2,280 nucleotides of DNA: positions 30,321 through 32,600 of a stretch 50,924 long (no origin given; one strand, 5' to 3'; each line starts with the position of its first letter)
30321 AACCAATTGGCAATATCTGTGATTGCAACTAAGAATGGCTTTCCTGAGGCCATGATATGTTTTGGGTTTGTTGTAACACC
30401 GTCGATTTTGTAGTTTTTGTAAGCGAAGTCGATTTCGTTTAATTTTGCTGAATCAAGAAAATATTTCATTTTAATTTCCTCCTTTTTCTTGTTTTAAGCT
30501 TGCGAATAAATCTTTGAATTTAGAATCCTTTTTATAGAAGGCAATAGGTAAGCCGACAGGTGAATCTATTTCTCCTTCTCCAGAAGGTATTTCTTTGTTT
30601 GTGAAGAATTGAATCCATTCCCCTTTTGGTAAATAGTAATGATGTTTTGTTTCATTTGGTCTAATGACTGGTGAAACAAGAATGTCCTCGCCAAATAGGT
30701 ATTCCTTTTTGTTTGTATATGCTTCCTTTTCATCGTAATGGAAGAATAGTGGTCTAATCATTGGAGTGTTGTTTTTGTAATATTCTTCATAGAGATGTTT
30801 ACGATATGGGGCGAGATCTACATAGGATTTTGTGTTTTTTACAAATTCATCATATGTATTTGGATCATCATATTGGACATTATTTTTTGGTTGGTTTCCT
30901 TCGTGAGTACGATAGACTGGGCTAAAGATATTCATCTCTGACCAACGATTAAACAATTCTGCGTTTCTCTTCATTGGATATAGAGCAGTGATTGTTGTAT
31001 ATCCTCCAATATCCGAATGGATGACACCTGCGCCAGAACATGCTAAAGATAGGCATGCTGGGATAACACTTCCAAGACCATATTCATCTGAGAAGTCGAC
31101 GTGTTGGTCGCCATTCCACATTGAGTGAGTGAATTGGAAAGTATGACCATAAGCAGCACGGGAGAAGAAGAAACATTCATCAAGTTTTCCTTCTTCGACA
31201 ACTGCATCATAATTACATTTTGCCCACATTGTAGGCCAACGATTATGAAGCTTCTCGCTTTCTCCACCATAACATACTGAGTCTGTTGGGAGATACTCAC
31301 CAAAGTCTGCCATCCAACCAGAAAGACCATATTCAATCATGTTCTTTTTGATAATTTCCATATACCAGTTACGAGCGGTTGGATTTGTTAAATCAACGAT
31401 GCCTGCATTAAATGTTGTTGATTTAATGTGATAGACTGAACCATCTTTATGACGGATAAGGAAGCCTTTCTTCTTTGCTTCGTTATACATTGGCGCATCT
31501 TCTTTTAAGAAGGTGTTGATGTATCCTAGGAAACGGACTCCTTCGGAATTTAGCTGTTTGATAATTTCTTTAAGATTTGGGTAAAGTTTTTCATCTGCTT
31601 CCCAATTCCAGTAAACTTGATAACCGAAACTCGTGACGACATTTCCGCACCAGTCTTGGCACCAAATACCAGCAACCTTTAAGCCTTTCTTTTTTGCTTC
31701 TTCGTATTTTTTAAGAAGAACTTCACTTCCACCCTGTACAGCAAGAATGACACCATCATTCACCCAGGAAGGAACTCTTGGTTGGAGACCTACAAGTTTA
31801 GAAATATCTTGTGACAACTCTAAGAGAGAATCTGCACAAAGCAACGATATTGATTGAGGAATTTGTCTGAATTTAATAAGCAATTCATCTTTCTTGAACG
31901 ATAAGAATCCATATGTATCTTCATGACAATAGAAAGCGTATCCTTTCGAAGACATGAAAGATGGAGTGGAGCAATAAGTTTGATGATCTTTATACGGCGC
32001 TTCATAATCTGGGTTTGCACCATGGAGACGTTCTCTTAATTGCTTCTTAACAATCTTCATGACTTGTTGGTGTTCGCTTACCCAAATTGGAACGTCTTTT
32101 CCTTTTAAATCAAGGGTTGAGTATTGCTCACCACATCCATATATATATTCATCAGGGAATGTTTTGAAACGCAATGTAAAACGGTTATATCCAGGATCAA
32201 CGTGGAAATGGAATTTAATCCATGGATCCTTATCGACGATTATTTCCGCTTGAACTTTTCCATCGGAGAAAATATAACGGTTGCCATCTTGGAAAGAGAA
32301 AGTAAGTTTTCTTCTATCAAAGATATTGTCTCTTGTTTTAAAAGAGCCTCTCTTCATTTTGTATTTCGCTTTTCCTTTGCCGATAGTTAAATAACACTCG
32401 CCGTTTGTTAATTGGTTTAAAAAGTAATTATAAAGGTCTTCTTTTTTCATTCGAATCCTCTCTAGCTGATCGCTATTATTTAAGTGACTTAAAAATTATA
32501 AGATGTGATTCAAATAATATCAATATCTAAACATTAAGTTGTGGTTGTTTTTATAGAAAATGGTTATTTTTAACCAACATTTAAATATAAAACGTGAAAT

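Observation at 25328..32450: Seven-gene operon matching the sulfo-transaldolase (sulfo-TAL) sulfoquinovose pathway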

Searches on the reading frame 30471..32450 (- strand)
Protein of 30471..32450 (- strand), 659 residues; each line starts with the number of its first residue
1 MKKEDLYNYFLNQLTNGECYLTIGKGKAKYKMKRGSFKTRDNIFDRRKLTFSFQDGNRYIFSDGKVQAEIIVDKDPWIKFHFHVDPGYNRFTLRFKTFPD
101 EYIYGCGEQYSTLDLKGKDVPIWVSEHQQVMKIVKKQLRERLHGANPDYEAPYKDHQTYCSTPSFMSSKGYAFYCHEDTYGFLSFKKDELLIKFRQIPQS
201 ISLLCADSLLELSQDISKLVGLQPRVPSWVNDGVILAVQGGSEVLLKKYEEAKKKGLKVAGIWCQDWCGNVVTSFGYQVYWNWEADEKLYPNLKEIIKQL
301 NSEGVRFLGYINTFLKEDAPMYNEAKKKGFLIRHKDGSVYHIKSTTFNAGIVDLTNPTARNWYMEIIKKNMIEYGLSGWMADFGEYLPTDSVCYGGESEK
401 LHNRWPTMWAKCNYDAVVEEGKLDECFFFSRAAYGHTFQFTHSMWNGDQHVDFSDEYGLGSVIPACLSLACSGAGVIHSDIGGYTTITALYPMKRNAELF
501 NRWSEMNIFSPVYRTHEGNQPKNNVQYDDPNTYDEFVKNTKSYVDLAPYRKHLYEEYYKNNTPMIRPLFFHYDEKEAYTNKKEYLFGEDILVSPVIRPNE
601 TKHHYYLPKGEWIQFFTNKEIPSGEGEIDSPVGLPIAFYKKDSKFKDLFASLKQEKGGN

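Call 4: search_protein_families(library=pfam, proteins=[window:30471-32450:-])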
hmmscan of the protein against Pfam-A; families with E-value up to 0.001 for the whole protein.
window:30471-32450:- (659 aa): 3 families
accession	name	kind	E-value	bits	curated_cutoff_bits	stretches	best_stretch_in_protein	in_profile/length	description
PF01055.32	Glyco_hydro_31_2nd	-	3.1e-40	139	23.5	1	252-549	31-324/328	Glycosyl hydrolases family 31 TIM-barrel domain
PF21365.3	Glyco_hydro_31_3rd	-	1.7e-17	64.1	24.4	1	562-628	2-68/87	Glycosyl hydrolase family 31 C-terminal domain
PF13802.12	Gal_mutarotas_2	-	1.3e-09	39.1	27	1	32-175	62-175/184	Glycosyl hydrolase 31 N-terminal galactose mutarotase-like domain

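Call 5: search_protein_families(library=ncbifam, proteins=[window:30471-32450:-])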
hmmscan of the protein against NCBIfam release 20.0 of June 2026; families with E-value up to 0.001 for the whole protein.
window:30471-32450:- (659 aa): 3 families
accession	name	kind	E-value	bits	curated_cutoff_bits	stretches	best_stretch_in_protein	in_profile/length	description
NF007746.0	PRK10426.1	equivalog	9.4e-209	695.1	553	1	13-655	32-680/683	alpha-glucosidase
NF007940.0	PRK10658.1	equivalog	6.4e-56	190.2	606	1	281-624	315-646/771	alpha-xylosidase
NF040948.1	alpha_gluc_MalA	equivalog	1e-39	136.3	800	2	399-640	367-601/627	alpha-glucosidase MalA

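Call 10: search_solved_structures(query=window:30471-32450:-, show_alignments=2, max_evalue=1e-20)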
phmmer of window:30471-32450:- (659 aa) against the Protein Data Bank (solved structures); distinct sequences matched with E-value up to 1e-20: 21.
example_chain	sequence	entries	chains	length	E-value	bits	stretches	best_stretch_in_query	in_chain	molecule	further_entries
5aed_A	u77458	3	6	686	9.8e-157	526.3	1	18-654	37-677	ALPHA-GLUCOSIDASE YIHQ | Sulfoquinovosidase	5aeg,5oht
5aee_A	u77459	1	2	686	4.9e-156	524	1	18-654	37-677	ALPHA-GLUCOSIDASE YIHQ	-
8r56_A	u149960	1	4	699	1.6e-152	512.4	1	13-652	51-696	Glycosyl hydrolase, family 31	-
6pnr_A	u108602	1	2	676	1.4e-151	509.3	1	21-657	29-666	Alpha-glucosidase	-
5ohy_A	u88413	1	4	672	3.6e-134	451.7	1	23-653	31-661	Alpha-glucosidase yihQ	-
5ohs_A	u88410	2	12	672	1.8e-133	449.5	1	23-653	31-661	Alpha-glucosidase yihQ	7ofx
4b9y_A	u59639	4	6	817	1.3e-36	129.3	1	153-623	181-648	ALPHA-GLUCOSIDASE, PUTATIVE, ADG31B | Oligosaccharide 4-alpha-D-glucosyltransferase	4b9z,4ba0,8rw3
5i23_A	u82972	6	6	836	1.4e-36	129.2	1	153-623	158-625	Oligosaccharide 4-alpha-D-glucosyltransferase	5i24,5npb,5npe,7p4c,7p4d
8t7z_A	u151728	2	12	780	2.1e-36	128.6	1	282-643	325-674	Alpha-glucosidase yicI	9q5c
5npc_A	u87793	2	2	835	7e-36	126.9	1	153-623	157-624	Oligosaccharide 4-alpha-D-glucosyltransferase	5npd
1we5_A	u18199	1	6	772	1.2e-34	122.8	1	282-628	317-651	Putative family 31 glucosidase yicI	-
2f2h_A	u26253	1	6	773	1.2e-34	122.8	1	282-628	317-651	Putative family 31 glucosidase yicI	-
1xsi_A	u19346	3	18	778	1.2e-34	122.8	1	282-628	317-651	Putative family 31 glucosidase yicI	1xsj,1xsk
5f7c_A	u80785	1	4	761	1.5e-30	109.3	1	156-625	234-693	Alpha-glucosidase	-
5zn6_A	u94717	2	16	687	1.1e-29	106.3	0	157-523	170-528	Alpha-xylosidase MeXyl31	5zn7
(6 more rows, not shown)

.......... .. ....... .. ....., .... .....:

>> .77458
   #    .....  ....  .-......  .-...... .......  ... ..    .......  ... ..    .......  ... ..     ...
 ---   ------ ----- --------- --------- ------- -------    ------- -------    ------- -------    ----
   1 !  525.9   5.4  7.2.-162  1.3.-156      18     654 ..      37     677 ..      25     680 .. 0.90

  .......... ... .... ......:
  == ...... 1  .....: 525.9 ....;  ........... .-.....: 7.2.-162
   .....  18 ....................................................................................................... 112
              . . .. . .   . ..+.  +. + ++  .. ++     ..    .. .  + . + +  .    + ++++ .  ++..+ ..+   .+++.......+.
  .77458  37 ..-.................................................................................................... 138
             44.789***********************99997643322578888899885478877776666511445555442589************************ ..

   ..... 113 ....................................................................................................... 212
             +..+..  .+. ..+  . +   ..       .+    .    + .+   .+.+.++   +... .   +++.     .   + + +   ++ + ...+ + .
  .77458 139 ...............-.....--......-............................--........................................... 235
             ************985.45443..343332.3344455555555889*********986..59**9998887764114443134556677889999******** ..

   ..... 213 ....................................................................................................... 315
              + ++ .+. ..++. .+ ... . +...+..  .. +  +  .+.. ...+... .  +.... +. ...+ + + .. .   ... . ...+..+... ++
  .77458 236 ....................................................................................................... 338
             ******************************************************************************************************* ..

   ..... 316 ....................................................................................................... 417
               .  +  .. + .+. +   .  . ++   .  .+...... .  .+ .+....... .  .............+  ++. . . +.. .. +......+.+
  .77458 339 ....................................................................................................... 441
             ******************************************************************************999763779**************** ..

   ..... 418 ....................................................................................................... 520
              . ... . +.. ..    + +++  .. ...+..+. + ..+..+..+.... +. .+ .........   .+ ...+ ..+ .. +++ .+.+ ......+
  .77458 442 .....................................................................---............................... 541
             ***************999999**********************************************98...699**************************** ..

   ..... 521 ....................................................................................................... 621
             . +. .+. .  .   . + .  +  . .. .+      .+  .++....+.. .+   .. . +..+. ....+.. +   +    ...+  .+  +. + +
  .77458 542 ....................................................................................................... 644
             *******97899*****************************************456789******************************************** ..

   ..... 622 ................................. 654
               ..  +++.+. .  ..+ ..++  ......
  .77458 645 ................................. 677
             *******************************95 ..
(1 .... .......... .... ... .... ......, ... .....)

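Call 17: find_encoding_contigs(protein=window:30471-32450:-, flank=10000, max_places=6)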
Protein window:30471-32450:- (659 aa): no gene with exactly this product is on record in the collection.

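Call 18: find_homologous_proteins(query=window:30471-32450:-, max_evalue=1e-50)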
Query window:30471-32450:- (659 aa): 4493 proteins with E <= 1e-50 among 8000 candidates; the best 120 are listed.
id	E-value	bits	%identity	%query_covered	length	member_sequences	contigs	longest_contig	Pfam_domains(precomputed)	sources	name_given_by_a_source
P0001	0.0e+0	1392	87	100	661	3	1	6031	PF21365.4,PF13802.13,PF01055.33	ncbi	-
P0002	0.0e+0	1389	86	100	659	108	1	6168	PF21365.4,PF13802.13,PF01055.33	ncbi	-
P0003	0.0e+0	1383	87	100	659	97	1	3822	PF21365.4,PF13802.13,PF01055.33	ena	-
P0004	0.0e+0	1359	85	100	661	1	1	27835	PF21365.4,PF13802.13,PF01055.33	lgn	-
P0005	0.0e+0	1352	84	100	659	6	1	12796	PF21365.4,PF13802.13,PF01055.33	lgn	-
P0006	0.0e+0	1351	85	100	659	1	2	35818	PF21365.4,PF13802.13,PF01055.33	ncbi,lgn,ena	-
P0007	0.0e+0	1349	85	100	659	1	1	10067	PF21365.4,PF13802.13,PF01055.33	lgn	-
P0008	0.0e+0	1348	85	100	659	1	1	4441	PF21365.4,PF13802.13,PF01055.33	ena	-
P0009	0.0e+0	1345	85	100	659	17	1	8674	PF21365.4,PF13802.13,PF01055.33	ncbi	-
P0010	0.0e+0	1333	84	100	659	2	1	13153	PF21365.4,PF13802.13,PF01055.33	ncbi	-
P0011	0.0e+0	1328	83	100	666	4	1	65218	PF21365.4,PF13802.13,PF01055.33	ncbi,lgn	-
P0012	0.0e+0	1318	84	100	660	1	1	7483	PF21365.4,PF13802.13,PF01055.33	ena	-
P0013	0.0e+0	1309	82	100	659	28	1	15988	PF21365.4,PF13802.13,PF01055.33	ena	-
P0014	0.0e+0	1295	81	100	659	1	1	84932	PF21365.4,PF13802.13,PF01055.33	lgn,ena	-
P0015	0.0e+0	1255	79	100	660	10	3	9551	PF21365.4,PF13802.13,PF01055.33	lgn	-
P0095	2.5e-215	735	49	97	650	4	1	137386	PF21365.4,PF13802.13,PF01055.33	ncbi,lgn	-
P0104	1.0e-210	720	51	96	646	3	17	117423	PF21365.4,PF13802.13,PF01055.33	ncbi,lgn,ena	-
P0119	1.2e-204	700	49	95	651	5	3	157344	PF21365.4,PF13802.13,PF01055.33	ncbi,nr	ncbi:MAG TPA: alpha-glucosidase [Acholeplasmataceae bacterium]|nr:alpha-glucosidase [Acholeplasmatac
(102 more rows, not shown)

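Call 30: find_related_loci(query=window:30471-32450:-, collection=genome_contigs, flank=10000)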
Query window:30471-32450:- (659 aa) in genome_contigs; peptide patterns used: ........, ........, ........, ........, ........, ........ (x = any residue, [..] = any of these).
161 stretches matched a pattern; 127 encode a relative of the query (tblastn E <= 1e-3); the best 80 are kept; 78 distinct loci.
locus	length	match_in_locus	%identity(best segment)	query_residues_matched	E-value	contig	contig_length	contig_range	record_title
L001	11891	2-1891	99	30-659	0e+0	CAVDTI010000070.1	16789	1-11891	Faecalibacterium prausnitzii isolate H07667-L1_cleanbin_000075 genome assembly, contig: Spades_H07667-L1_contig_2998, wh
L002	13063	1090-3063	89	1-658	0e+0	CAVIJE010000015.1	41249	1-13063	Sodaliphilus sp. isolate H07676-L1_cleanbin_000035 genome assembly, contig: Spades_H07676-L1_contig_641, whole genome sh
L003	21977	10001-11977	94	1-659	0e+0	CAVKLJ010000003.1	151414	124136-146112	Lachnospiraceae bacterium isolate H07689-L1_cleanbin_000018 genome assembly, contig: Spades_H07689-L1_contig_17, whole g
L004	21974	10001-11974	88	1-658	0e+0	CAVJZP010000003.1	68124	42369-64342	Oscillospiraceae bacterium isolate H07658-L1_cleanbin_000010 genome assembly, contig: Spades_H07658-L1_contig_83, whole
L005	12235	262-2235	88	1-658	0e+0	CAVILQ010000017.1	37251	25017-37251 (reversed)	bacterium isolate H07676-L1_cleanbin_000043 genome assembly, contig: Spades_H07676-L1_contig_789, whole genome shotgun s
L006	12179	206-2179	87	1-658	0e+0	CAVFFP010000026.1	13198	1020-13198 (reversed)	bacterium isolate G02614-L1_cleanbin_000026 genome assembly, contig: Spades_G02614-L1_contig_1967, whole genome shotgun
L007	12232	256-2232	88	1-659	0e+0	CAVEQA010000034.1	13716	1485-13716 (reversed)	Paludibacteraceae bacterium isolate H07675-L1_cleanbin_000053 genome assembly, contig: Spades_H07675-L1_contig_3728, who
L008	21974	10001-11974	87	1-658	0e+0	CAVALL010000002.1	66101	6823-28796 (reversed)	Alistipes onderdonkii isolate H07666-L1_cleanbin_000024 genome assembly, contig: Spades_H07666-L1_contig_166, whole geno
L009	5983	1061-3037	87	1-659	0e+0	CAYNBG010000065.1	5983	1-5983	MAG TPA_asm: uncultured Staphylococcaceae bacterium isolate binchicken_co323_429 genome assembly, contig: NODE_15466_len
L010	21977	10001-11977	87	1-659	0e+0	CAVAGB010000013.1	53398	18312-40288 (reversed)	Erysipelotrichaceae bacterium isolate H07605-L1_cleanbin_000011 genome assembly, contig: Spades_H07605-L1_contig_204, wh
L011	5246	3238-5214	87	1-659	0e+0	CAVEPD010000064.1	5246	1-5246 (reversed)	bacterium isolate H07646-L1_cleanbin_000039 genome assembly, contig: Spades_H07646-L1_contig_9862, whole genome shotgun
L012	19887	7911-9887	87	1-659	0e+0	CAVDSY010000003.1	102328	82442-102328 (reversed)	bacterium isolate H07627-L1_cleanbin_000039 genome assembly, contig: Spades_H07627-L1_contig_80, whole genome shotgun se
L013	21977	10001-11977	88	1-659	0e+0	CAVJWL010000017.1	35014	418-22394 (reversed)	uncultured Prevotellaceae bacterium isolate H07654-L1_cleanbin_000026 genome assembly, contig: Spades_H07654-L1_contig_8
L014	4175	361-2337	87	1-659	0e+0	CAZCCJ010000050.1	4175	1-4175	MAG TPA_asm: uncultured Staphylococcaceae bacterium isolate binchicken_co354_213 genome assembly, contig: NODE_24639_len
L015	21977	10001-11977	86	1-659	0e+0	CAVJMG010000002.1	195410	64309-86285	uncultured Bacteroidales bacterium isolate H07654-L1_cleanbin_000028 genome assembly, contig: Spades_H07654-L1_contig_13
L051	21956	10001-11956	61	2-655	0e+0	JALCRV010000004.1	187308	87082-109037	MAG: Bacilli bacterium isolate UW_MP_BACIL3_1 Ga0455773_000015, whole genome shotgun sequence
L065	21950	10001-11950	43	13-656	1e-176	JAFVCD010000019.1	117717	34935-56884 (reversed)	MAG: Oscillospiraceae bacterium isolate RGIG5036 Roe_deer_Rumen.Co__c695910, whole genome shotgun sequence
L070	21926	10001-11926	45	21-653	2e-175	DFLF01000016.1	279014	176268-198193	MAG TPA_asm: Pseudobutyrivibrio sp. UBA3626 UBA3626_contig_5593, whole genome shotgun sequence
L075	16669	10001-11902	43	21-648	7e-174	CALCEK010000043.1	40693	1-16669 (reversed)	MAG TPA_asm: uncultured Treponema sp. isolate ERR1278104_bin.75_CONCOCT_v1.1_MAG genome assembly, contig: ERZ842392.967,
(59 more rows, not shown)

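Call 46: search_protein_representatives(protein=window:30471-32450:-)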
Query: 659 residues. Proteins with E-value up to 0.001 (for the whole library): 8477; up to 1e-10: 3912; up to 1e-30: 952. The best 150 are listed.
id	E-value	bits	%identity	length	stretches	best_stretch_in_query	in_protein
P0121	3.7e-188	643.4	47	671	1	15-652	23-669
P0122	7.3e-176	602.8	46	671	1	20-651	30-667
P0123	8.9e-176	602.5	60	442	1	1-440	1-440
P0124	2.0e-164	565.0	42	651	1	21-653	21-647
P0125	2.9e-151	521.5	42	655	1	20-652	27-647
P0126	4.1e-144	497.9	43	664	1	33-653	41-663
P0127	8.0e-144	496.9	39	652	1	22-652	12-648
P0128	6.0e-142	490.7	41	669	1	21-654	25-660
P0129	4.0e-141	488.0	44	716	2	35-392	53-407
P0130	1.3e-139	483.0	41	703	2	87-653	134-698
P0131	2.3e-139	482.2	42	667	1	93-653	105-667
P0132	1.6e-138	479.4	40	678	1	18-653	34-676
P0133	4.0e-138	478.1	39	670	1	21-652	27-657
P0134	8.3e-136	470.4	43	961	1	80-651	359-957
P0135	9.4e-133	460.3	40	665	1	52-643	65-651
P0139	1.4e-121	423.4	40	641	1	74-647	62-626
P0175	1.1e-101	357.6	36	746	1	98-646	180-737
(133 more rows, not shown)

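Call 53: search_protein_families(library=ncbifam, proteins=[L070:14417-15757:+, L065:13491-14810:+, L075:8583-9959:+, L070:9968-11929:+, L070:12008-12688:+], max_evalue=0.00001)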
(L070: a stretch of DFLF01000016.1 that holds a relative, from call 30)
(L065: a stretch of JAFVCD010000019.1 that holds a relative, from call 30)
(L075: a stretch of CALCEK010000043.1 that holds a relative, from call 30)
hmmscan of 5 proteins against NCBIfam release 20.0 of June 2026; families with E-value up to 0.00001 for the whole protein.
L070:14417-15757:+ (446 aa): 2 families
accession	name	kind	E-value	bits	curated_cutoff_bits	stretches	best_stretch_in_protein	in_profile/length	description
NF048012.1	SlpQosIsomSftI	equivalog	2.9e-124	415.2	700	1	6-443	3-440/443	sulfoquinovose isomerase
NF002795.0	PRK02929.1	equivalog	5.3e-06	25.4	622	1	128-445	145-474/499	L-arabinose isomerase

L065:13491-14810:+ (439 aa): 1 family
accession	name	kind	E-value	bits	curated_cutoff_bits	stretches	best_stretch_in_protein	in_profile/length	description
NF048012.1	SlpQosIsomSftI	equivalog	2.6e-53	181.3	700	1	8-435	5-439/443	sulfoquinovose isomerase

L075:8583-9959:+ (458 aa): 1 family
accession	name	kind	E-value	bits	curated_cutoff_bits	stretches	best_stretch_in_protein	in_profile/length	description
NF048012.1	SlpQosIsomSftI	equivalog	3e-114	382.2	700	1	8-455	3-440/443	sulfoquinovose isomerase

L070:9968-11929:+ (653 aa): 3 families
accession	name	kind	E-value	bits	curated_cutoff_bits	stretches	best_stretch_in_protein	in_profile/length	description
NF007746.0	PRK10426.1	equivalog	2.6e-231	769.7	553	1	12-649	40-675/683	alpha-glucosidase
NF007940.0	PRK10658.1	equivalog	1.7e-59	202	606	1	97-624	156-647/771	alpha-xylosidase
NF040948.1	alpha_gluc_MalA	equivalog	8.5e-42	143.2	800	1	400-642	368-604/627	alpha-glucosidase MalA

L070:12008-12688:+ (226 aa): 11 families
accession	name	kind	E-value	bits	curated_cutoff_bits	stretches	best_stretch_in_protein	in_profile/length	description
TIGR00875.1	fsa_talC_mipB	equivalog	1.9e-53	181.1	245.95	1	1-223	1-212/213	fructose-6-phosphate aldolase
NF009296.0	PRK12653.1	subfamily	7.4e-27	94.5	306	1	1-223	1-214/220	fructose-6-phosphate aldolase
NF009299.0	PRK12656.1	equivalog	7.3e-22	78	214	1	1-223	1-216/222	fructose-6-phosphate aldolase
TIGR00874.1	talAB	equivalog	8.5e-16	58.2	396.2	1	73-200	109-247/317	transaldolase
NF008965.0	PRK12309.1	equivalog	1.2e-12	47.6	550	1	85-196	126-249/392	transaldolase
TIGR02134.1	transald_staph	equivalog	1.2e-11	44.8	281.95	1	2-199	7-202/236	transaldolase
NF002881.0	PRK03343.1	subfamily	6.9e-11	41.8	367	1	63-125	107-172/370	transaldolase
NF009001.0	PRK12346.1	subfamily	7.6e-11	42.1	439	1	71-196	108-244/316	transaldolase A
NF003026.0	PRK03903.1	equivalog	7e-10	38.6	344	1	52-126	87-160/323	transaldolase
TIGR00876.1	tal_mycobact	equivalog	2.4e-08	33.7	233.75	1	63-124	96-160/350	transaldolase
NF007080.0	PRK09533.1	equivalog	4e-07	28.3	712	1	61-123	106-170/949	bifunctional transaldolase/phosoglucose isomerase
